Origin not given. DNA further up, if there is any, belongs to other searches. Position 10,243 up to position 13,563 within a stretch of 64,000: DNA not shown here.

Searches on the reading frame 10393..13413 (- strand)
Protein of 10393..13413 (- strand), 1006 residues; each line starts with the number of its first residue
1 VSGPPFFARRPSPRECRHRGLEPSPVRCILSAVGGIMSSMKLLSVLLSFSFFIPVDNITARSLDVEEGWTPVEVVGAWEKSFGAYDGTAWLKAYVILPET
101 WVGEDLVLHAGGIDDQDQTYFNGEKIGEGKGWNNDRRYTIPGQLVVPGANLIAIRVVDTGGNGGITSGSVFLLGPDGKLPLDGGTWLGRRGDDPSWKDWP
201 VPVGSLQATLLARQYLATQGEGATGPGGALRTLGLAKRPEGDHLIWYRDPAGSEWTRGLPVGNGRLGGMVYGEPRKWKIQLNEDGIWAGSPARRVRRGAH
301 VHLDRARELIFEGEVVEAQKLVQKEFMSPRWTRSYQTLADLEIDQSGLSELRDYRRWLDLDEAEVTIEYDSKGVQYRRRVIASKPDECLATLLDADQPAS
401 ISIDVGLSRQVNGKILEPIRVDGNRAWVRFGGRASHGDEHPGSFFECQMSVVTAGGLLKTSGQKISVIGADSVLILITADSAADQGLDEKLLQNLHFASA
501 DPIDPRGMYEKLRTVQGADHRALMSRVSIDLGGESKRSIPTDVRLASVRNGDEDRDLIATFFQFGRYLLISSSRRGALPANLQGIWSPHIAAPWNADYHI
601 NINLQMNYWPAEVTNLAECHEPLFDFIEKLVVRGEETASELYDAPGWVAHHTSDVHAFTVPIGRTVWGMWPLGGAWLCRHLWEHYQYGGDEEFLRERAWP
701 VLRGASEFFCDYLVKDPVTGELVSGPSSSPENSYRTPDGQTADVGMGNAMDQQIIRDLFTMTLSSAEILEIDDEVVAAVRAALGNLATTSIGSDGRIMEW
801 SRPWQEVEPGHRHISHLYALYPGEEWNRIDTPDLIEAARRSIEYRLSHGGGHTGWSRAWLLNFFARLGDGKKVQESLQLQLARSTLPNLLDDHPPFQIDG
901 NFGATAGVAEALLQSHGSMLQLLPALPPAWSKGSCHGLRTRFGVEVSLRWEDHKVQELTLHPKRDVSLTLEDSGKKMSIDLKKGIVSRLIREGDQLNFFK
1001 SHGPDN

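Call 72: search_protein_families(library=pfam, proteins=[window:10393-13413:-], max_evalue=0.00001)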
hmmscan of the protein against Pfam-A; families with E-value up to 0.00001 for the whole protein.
window:10393-13413:- (1006 aa): 3 families
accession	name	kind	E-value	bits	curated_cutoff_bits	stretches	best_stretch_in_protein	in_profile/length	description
PF22124.2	Glyco_hydro_95_cat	-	2e-171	570.9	27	1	509-912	2-408/408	Glycosyl hydrolase family 95 catalytic domain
PF14498.12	Glyco_hyd_65N_2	-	8.9e-55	186.7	27.7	1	245-484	1-232/234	Glycosyl hydrolase family 65, N-terminal domain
PF21307.2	Glyco_hydro_95_C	-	2.7e-16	60.3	27.6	1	914-1000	1-86/94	Glycoside hydrolase family 95, C-terminal domain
